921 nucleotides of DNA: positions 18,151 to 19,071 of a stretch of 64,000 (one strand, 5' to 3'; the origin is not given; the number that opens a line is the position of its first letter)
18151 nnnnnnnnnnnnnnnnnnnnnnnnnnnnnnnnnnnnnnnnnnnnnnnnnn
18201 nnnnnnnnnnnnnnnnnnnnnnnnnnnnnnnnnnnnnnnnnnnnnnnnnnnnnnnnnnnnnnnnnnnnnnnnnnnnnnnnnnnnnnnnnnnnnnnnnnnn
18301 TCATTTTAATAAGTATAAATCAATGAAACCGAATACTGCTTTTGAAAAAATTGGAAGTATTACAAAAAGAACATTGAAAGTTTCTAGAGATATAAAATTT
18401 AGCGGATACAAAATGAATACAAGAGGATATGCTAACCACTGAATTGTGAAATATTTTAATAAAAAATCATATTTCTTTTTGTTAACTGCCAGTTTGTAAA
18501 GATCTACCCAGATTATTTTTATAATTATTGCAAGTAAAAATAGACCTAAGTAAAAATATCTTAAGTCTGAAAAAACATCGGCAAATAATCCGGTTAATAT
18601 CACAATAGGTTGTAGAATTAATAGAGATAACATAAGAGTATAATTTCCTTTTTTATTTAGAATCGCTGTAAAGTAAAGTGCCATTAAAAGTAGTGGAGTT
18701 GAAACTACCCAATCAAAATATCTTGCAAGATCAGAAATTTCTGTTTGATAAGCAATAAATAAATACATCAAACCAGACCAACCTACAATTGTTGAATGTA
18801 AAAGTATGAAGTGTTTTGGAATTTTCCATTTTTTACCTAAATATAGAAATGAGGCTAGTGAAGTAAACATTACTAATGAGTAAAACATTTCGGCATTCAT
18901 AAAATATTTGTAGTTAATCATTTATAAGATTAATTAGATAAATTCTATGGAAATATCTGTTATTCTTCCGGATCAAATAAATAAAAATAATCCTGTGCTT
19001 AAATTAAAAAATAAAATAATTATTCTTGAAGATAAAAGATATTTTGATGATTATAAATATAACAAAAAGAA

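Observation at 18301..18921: Unusually short, divergent microbial rhodopsin: retinal Lys kept, but proton-donor and D212-equivalent positions are not carboxylates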

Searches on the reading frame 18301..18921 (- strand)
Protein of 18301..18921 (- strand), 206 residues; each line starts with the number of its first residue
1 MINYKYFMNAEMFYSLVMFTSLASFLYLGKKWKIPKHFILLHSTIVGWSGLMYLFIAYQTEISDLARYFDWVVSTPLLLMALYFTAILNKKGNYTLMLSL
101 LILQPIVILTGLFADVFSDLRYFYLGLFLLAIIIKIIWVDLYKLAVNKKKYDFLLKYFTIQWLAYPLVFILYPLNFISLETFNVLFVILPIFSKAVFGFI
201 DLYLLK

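Call 3: search_protein_families(library=pfam, proteins=[window:18301-18921:-], max_evalue=1)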
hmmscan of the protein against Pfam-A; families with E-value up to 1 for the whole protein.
window:18301-18921:- (206 aa): 1 family
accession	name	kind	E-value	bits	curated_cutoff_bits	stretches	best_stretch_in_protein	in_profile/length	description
PF01036.24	Bac_rhodopsin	-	2.6e-27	96.2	24.6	1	14-205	10-221/224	Bacteriorhodopsin-like protein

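Call 4: search_solved_structures(query=window:18301-18921:-, max_evalue=10, show_alignments=3)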
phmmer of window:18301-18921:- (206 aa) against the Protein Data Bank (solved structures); distinct sequences matched with E-value up to 10: 113 (the best 60 are shown).
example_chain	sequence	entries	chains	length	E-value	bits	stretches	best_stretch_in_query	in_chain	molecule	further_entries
6eyu_A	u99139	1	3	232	7.2e-25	91.8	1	15-205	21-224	Bacteriorhodopsin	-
2m3g_A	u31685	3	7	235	2.9e-22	83.3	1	33-205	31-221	Anabaena Sensory Rhodopsin | Bacteriorhodopsin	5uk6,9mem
1xio_A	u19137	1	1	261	4.1e-22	82.8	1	33-205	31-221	ANABAENA SENSORY RHODOPSIN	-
4tl3_A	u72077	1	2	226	8.6e-22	81.8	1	33-205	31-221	Anabaena sensory rhodopsin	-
7zmy_A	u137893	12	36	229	1.2e-21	81.4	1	14-205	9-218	xenorhodopsin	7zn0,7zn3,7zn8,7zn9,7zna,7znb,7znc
7zng_A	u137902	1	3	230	1.2e-21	81.3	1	14-205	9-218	xenorhodopsin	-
6kfq_A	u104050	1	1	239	4.2e-11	46.9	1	32-200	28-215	Rhodopsin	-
8anq_B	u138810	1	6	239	1.8e-09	41.6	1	16-200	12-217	Bacteriorhodopsin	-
7w74_A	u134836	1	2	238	1.8e-08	38.3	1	56-200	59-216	Bacteriorhodopsin-like protein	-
7bmh_A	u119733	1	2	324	4.8e-07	33.6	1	65-199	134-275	Opsin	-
7zou_A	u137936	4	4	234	5.2e-07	33.5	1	66-202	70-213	Synechocystis halorhodopsin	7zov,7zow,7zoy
3am6_A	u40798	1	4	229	1.2e-06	32.4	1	65-199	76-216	rhodopsin-2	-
6wp8_A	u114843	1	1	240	1.4e-06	32.1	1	66-204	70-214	Proton-pumping rhodopsin chloride pump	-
6lm1_A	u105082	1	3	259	5.9e-06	30.1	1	37-200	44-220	Rhodopsin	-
6k6k_A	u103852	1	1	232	9.1e-06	29.5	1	66-204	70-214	Cyanobacterial chloride importer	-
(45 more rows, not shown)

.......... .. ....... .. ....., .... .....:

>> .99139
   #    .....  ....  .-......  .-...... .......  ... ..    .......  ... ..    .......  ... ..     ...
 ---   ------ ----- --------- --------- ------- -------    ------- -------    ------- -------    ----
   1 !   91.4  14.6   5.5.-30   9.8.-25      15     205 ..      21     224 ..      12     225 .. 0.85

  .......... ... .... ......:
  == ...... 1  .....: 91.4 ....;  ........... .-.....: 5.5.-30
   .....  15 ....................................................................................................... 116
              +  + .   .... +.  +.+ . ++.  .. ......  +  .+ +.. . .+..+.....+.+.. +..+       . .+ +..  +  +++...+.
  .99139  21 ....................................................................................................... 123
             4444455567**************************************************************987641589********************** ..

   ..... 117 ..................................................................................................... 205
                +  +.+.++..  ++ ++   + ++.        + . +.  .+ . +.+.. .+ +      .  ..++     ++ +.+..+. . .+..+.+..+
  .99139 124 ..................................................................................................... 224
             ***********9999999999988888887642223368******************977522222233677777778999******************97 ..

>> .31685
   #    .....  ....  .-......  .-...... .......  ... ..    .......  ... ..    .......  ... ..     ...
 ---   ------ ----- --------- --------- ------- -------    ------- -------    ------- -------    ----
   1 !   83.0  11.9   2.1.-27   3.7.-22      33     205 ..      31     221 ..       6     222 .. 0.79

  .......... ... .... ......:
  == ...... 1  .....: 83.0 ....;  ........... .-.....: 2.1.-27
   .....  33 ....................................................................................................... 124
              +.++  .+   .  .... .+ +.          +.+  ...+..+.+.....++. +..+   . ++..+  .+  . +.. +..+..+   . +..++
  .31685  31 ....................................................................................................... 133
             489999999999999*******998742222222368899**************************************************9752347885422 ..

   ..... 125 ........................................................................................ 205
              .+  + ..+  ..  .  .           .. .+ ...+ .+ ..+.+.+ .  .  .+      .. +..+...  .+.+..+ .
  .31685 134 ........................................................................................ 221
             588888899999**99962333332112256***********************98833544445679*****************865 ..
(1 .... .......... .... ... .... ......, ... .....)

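Call 6: find_homologous_proteins(query=window:18301-18921:-)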
Query window:18301-18921:- (206 aa): 8 proteins with E <= 0.001 among 142 candidates.
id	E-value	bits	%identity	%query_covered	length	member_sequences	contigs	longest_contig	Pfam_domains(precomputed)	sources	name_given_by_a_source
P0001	3.9e-111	388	92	100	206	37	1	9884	PF01036.25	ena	-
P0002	2.4e-109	383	89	100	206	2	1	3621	PF01036.25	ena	-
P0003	8.2e-107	374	90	97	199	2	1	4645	PF01036.25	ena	-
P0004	6.5e-82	293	95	75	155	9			PF01036.25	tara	tara:strand:- start:576 stop:1043 length:468 start_codon:yes stop_codon:yes gene_type:complete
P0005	1.3e-21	96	42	84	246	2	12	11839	PF01036.25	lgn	-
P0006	3.3e-20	91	37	93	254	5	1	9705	PF01036.25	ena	-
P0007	5.6e-20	91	37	96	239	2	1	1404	PF01036.25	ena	-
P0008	9.7e-18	83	36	77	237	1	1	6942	PF01036.25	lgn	-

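Call 11: find_related_loci(query=window:18301-18921:-, collection=genome_contigs, flank=10000)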
Query window:18301-18921:- (206 aa) in genome_contigs; peptide patterns used: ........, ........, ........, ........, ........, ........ (x = any residue, [..] = any of these).
104 stretches matched a pattern, but none encodes a relative of the query by tblastn (E <= 1e-3).

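Call 12: find_encoding_contigs(protein=P0001, flank=10000)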
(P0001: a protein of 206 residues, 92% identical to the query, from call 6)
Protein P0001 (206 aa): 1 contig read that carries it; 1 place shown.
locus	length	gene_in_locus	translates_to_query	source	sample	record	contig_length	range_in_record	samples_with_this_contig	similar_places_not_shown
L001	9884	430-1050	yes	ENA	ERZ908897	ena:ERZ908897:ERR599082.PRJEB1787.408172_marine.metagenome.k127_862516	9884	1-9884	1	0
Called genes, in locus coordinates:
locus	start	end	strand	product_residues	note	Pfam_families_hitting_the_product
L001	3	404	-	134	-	?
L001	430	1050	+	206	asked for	PF01036:Bac_rhodopsin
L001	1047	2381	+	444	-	PF00875:DNA_photolyase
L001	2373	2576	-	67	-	PF24717:DUF7672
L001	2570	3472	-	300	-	PF00890:FAD_binding_2 (weak), PF01134:GIDA (weak), PF01266:DAO (faint), PF07992:Pyr_redox_2, PF12831:FAD_oxidored (faint), PF13738:Pyr_redox_3, PF00070:Pyr_redox (weak)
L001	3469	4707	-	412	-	PF02812:ELFV_dehydrog_N, PF00208:ELFV_dehydrog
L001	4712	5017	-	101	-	PF00462:Glutaredoxin, PF13417:GST_N_3 (weak)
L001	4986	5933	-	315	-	-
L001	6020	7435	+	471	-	PF19289:PmbA_TldD_3rd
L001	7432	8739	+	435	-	PF19289:PmbA_TldD_3rd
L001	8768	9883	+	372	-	?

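Call 14: find_encoding_contigs(protein=window:18301-18921:-, flank=2000, max_places=5)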
Protein window:18301-18921:- (206 aa): no gene with exactly this product is on record in the collection.

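Call 18: search_protein_representatives(protein=window:18301-18921:-)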
Query: 206 residues. Proteins with E-value up to 0.001 (for the whole library): 128; up to 1e-10: 24; up to 1e-30: 1. The best 128 are listed.
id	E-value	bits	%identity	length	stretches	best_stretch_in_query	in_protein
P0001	1.3e-111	388.3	92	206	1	1-206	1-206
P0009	1.1e-29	120.7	41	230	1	12-205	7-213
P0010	1.5e-25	107.2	50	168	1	11-158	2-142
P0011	5.1e-24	102.2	40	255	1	12-205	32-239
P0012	1.0e-23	101.2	45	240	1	9-205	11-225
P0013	3.0e-23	99.7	40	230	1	19-205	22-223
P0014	3.5e-23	99.5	41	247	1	7-205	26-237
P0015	9.9e-23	98.0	34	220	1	28-205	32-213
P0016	1.4e-22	97.5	37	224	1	14-206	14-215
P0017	1.1e-21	94.5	41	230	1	16-205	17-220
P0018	2.1e-21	93.7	34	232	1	9-205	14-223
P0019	2.5e-21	93.4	41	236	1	14-205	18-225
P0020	5.1e-21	92.4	39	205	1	14-204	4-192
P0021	1.5e-20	90.9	38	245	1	13-206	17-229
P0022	8.0e-16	75.4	41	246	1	33-206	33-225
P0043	1.4e-08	51.8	34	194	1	11-201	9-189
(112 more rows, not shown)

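Call 25: predict_structure(alignment_id=A1)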
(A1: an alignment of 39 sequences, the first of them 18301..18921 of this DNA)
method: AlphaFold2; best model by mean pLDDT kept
length: 206 residues; sequences in the alignment: 39
mean_pLDDT: 94.7   pTM: 0.90
mean pLDDT of the five models: 94.7, 94.6, 94.4, 94.0, 93.5
residues with pLDDT >= 90: 193; 70-90: 6; 50-70: 1; < 50: 6
segments of 3 or more residues with pLDDT < 50: 1-6
pLDDT, mean of each block of 10 residues (from residue 1): 55 96 98 98 99 95 95 98 95 96 98 95 98 99 97 98 97 94 94 99 97
secondary structure, 60 per line:
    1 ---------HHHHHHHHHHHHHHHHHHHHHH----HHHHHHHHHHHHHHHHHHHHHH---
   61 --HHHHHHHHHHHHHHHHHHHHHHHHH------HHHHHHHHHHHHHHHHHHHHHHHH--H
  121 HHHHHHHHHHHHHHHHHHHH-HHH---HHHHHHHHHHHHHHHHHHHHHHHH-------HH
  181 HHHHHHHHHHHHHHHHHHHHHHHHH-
elements in order: H10-31 H36-57 H63-87 H94-117 H120-140 H148-171 H179-205

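Call 28: fold_search(model_id=the predicted structure, library=pdb)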
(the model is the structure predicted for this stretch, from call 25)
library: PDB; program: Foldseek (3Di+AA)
matches with E <= 10: 504; with E <= 0.001: 205
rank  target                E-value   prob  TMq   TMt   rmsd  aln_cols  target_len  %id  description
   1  7znc_B                2.0e-08  1.00  0.89  0.83   2.3       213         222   35  Crystal structure of the light-driven inward proton pump xenorhodopsin BcXeR in the ground state at pH 7.6 in the abse (released 2023-05-10)
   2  6eyu_A                3.2e-08  1.00  0.87  0.78   1.8       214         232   31  Crystal structure of the inward H(+) pump xenorhodopsin (released 2017-12-13)
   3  7zn3_A                3.5e-08  1.00  0.89  0.82   2.4       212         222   34  Crystal structure of the light-driven inward proton pump xenorhodopsin BcXeR in the L state at pH 8.2 in the presence  (released 2023-05-10)
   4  1xio                  3.5e-08  1.00  0.88  0.84   1.9       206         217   34  Anabaena sensory rhodopsin (released 2004-10-05)
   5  7zmy_B                3.7e-08  1.00  0.89  0.83   2.3       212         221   34  Crystal structure of the light-driven inward proton pump xenorhodopsin BcXeR in the ground state at pH 8.2 in the pres (released 2023-05-10)
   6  7zmy_C                3.7e-08  1.00  0.89  0.82   1.9       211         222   34  Crystal structure of the light-driven inward proton pump xenorhodopsin BcXeR in the ground state at pH 8.2 in the pres (released 2023-05-10)
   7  7zmy_A                4.4e-08  1.00  0.89  0.82   2.4       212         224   34  Crystal structure of the light-driven inward proton pump xenorhodopsin BcXeR in the ground state at pH 8.2 in the pres (released 2023-05-10)
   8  7zn0_C                4.4e-08  1.00  0.88  0.81   3.0       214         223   36  Crystal structure of the light-driven inward proton pump xenorhodopsin BcXeR in the M state at pH 8.2 in the presence  (released 2023-05-10)
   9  6eyu_C                4.6e-08  1.00  0.87  0.79   2.1       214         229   31  Crystal structure of the inward H(+) pump xenorhodopsin (released 2017-12-13)
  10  7zn0_B                5.1e-08  1.00  0.89  0.84   1.9       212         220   35  Crystal structure of the light-driven inward proton pump xenorhodopsin BcXeR in the M state at pH 8.2 in the presence  (released 2023-05-10)
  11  7zne_B                5.8e-08  1.00  0.90  0.84   2.1       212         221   35  Crystal structure of the light-driven inward proton pump xenorhodopsin BcXeR in the ground state at pH 8.2 at room tem (released 2023-05-10)
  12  4tl3_B                6.4e-08  1.00  0.87  0.83   2.2       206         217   33  Mechanistic insights from the crystal structure of an inward proton-transporting Anabaena sensory rhodopsin mutant (released 2014-07-16)
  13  7zn3_B                7.3e-08  1.00  0.88  0.83   1.9       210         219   35  Crystal structure of the light-driven inward proton pump xenorhodopsin BcXeR in the L state at pH 8.2 in the presence  (released 2023-05-10)
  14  7zn0_A                1.3e-07  1.00  0.89  0.83   2.4       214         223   34  Crystal structure of the light-driven inward proton pump xenorhodopsin BcXeR in the M state at pH 8.2 in the presence  (released 2023-05-10)
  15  4tl3_A                1.5e-07  1.00  0.86  0.83   2.1       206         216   34  Mechanistic insights from the crystal structure of an inward proton-transporting Anabaena sensory rhodopsin mutant (released 2014-07-16)
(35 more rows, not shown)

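Call 34: find_encoding_contigs(protein=P0009, flank=6000, max_places=3)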
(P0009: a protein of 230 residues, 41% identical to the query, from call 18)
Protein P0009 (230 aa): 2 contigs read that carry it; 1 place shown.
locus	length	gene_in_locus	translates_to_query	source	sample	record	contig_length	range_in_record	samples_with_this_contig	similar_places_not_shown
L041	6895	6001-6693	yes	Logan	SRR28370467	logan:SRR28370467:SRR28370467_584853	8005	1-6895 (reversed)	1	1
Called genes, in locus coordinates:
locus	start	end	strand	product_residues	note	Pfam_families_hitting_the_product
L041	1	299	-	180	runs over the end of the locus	PF02525:Flavodoxin_2, PF03358:FMN_red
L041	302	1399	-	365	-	PF06925:MGDG_synth, PF00534:Glycos_transf_1 (weak), PF04101:Glyco_tran_28_C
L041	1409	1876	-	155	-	PF01625:PMSR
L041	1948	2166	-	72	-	PF18898:DUF5654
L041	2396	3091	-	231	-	PF05822:UMPH-1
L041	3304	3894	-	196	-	-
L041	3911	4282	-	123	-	-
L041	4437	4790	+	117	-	PF03853:YjeF_N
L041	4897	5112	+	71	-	PF03853:YjeF_N (weak)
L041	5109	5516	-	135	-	PF00583:Acetyltransf_1, PF13302:Acetyltransf_3, PF13673:Acetyltransf_10 (faint)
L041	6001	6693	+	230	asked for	PF01036:Bac_rhodopsin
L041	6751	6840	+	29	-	-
